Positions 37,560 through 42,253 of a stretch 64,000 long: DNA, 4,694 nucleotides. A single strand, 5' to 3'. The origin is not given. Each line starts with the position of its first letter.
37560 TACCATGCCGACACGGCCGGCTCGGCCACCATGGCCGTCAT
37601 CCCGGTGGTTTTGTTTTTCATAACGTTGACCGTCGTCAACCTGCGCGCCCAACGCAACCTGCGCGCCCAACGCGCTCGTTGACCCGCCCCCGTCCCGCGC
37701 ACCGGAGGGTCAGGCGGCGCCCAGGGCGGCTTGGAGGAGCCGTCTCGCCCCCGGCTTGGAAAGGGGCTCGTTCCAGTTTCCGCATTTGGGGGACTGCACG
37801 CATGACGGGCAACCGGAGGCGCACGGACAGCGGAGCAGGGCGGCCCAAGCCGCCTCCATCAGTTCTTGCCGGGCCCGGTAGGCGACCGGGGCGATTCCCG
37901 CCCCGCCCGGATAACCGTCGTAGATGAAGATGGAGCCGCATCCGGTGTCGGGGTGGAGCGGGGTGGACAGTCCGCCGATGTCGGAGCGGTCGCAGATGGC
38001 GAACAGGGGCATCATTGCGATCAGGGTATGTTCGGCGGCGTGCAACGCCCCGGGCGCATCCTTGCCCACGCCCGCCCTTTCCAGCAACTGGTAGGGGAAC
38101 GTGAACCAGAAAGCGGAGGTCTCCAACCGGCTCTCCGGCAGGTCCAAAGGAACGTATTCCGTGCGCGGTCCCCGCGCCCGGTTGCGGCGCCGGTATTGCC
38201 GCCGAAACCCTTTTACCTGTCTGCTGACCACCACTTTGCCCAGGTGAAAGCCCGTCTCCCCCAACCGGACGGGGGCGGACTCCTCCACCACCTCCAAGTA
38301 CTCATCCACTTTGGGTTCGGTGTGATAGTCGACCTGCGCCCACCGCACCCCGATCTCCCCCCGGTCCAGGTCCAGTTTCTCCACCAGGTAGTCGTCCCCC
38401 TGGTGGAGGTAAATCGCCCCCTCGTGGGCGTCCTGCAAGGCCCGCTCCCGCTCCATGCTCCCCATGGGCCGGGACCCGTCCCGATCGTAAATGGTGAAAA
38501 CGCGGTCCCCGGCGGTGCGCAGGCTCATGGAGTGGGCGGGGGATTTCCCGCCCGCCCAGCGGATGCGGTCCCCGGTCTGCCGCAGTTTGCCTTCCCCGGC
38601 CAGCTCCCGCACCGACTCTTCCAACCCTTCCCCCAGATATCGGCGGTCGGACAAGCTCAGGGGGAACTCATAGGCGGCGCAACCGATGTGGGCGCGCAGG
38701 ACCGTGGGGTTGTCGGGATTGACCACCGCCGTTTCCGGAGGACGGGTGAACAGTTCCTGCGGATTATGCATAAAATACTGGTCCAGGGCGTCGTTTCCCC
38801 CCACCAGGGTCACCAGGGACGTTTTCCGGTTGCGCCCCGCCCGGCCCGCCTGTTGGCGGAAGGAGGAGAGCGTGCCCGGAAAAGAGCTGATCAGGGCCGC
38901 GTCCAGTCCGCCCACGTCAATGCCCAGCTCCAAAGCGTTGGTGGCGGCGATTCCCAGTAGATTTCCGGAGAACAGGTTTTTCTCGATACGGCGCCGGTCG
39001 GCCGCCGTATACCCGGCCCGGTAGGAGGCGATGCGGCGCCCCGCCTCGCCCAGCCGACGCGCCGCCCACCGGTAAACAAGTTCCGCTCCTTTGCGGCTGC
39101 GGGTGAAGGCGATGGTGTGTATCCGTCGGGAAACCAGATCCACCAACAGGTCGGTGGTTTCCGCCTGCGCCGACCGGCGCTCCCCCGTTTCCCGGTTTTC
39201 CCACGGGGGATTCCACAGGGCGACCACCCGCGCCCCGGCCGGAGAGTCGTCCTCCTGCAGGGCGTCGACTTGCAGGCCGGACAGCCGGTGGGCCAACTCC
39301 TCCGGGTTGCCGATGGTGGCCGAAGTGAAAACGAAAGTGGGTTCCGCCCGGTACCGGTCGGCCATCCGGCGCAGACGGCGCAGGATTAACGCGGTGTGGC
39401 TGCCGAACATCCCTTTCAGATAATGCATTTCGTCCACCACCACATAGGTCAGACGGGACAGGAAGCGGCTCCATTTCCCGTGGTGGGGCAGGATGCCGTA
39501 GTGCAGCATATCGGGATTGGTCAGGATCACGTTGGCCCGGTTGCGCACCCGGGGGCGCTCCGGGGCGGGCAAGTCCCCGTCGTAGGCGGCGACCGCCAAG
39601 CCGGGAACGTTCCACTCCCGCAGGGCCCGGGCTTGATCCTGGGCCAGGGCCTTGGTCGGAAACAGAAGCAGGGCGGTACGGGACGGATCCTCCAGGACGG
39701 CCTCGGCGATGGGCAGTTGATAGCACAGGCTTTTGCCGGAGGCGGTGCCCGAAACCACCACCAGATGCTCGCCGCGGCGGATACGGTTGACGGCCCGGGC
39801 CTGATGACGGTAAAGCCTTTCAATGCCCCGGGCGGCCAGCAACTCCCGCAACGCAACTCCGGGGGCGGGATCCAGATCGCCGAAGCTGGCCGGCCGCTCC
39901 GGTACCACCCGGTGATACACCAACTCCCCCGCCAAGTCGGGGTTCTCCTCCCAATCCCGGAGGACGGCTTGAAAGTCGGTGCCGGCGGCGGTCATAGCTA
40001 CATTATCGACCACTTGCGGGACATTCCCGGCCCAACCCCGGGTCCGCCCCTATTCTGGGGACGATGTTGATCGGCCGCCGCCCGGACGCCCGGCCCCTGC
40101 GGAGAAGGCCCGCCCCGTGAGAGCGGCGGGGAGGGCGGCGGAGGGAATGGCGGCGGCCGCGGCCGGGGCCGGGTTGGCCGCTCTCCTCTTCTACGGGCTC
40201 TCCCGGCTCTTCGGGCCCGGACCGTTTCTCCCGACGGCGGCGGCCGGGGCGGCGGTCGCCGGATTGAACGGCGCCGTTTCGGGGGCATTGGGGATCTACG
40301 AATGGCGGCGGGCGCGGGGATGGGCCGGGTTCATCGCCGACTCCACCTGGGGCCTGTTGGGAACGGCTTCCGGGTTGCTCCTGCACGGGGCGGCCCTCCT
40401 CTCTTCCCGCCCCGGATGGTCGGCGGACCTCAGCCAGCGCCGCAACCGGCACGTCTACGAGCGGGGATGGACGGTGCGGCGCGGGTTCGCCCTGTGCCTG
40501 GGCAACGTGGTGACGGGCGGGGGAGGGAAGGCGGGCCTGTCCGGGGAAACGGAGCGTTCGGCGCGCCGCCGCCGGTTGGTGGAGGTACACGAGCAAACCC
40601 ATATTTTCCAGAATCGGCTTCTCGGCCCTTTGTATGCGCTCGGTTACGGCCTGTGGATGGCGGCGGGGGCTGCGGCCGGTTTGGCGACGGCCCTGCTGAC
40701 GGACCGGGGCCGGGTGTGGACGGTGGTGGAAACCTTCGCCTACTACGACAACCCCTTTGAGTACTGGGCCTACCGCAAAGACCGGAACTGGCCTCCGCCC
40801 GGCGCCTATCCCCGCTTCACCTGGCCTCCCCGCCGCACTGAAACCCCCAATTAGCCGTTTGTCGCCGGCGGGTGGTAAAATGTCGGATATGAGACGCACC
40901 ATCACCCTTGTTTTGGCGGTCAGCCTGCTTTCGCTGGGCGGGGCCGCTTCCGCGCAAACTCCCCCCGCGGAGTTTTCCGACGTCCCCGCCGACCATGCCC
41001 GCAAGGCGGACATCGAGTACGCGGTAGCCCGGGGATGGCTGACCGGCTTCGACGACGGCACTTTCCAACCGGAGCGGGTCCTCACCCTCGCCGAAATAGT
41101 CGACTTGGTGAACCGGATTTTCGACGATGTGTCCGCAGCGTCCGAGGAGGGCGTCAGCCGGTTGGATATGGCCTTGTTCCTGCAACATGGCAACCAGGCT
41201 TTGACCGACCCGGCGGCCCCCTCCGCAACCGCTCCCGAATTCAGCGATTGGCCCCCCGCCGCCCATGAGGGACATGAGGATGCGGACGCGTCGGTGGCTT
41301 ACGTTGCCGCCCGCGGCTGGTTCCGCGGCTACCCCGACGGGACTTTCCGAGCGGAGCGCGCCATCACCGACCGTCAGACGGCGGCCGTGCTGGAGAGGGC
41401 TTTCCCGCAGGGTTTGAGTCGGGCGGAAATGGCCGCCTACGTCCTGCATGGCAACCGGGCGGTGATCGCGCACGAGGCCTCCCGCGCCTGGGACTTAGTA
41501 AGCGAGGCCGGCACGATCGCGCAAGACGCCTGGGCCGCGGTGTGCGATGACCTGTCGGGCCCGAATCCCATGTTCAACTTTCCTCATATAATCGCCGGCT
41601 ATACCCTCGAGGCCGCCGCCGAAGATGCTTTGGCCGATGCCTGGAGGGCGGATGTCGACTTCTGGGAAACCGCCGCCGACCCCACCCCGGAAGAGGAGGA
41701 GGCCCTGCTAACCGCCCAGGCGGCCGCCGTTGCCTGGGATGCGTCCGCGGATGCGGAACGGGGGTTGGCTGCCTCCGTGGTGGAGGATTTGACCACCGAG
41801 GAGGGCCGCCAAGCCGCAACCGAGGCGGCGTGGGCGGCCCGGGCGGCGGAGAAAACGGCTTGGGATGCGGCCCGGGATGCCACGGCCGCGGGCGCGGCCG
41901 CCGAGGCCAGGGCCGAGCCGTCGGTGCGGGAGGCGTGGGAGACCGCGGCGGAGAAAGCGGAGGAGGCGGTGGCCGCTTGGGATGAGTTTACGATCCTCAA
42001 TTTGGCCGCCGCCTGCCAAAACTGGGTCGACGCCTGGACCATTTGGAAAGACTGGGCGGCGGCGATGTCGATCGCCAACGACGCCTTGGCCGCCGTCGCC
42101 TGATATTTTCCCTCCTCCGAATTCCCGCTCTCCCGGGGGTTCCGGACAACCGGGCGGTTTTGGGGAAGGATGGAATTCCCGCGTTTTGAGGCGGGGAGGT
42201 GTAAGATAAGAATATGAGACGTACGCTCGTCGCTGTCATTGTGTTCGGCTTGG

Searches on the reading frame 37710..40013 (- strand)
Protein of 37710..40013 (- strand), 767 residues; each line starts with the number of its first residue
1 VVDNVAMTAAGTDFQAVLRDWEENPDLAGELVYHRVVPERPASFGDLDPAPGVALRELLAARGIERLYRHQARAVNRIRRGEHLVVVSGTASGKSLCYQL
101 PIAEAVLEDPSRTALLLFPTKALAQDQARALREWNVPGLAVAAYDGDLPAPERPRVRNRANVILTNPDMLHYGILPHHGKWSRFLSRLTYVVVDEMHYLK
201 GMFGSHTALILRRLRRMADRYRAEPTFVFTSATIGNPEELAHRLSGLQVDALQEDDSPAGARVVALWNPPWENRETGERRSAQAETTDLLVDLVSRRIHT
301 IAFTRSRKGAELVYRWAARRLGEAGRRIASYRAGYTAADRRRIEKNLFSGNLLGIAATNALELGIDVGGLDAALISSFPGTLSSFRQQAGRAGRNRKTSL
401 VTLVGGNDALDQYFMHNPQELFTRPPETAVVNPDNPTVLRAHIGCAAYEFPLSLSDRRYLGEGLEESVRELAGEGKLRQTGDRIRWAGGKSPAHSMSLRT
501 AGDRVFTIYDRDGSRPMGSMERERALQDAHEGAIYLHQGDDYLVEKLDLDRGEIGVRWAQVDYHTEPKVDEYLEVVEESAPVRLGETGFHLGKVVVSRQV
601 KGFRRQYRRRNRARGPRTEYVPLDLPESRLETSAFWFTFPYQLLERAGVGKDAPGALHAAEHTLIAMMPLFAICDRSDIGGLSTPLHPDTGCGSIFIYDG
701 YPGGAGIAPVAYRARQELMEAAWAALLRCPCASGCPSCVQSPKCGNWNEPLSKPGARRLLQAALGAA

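Call 49: search_protein_families(library=pfam, proteins=[window:37710-40013:-], max_evalue=0.001)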
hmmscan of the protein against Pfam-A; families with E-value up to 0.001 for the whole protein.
window:37710-40013:- (767 aa): 5 families
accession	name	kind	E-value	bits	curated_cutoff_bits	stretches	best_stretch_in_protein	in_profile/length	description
PF00270.35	DEAD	-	8.9e-31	107.3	26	1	69-239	2-166/167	DEAD/DEAH box helicase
PF09369.15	MZB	-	1.1e-21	77.8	24.2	1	660-739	1-80/80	MrfA Zn-binding domain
PF00271.37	Helicase_C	-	5.7e-13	49.5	23.5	1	289-395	5-109/110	Helicase conserved C-terminal domain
PF22982.3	WHD_HRQ1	-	6.9e-11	43.5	27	1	431-500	1-69/70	ATP-dependent helicase HRQ1, winged helix domain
PF04851.21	ResIII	-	0.00018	21.9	22.5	1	67-202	4-140/164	Type III restriction enzyme, res subunit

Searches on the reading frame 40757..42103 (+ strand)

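Call 49: search_protein_families(library=pfam, proteins=[window:40757-42103:+], max_evalue=0.001)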
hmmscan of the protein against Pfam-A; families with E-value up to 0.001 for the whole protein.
window:40757-42103:+ (448 aa): 1 family
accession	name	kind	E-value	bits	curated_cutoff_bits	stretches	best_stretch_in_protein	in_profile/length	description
PF00395.25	SLH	-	2.1e-12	47.2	20.8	1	73-113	2-42/44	S-layer homology domain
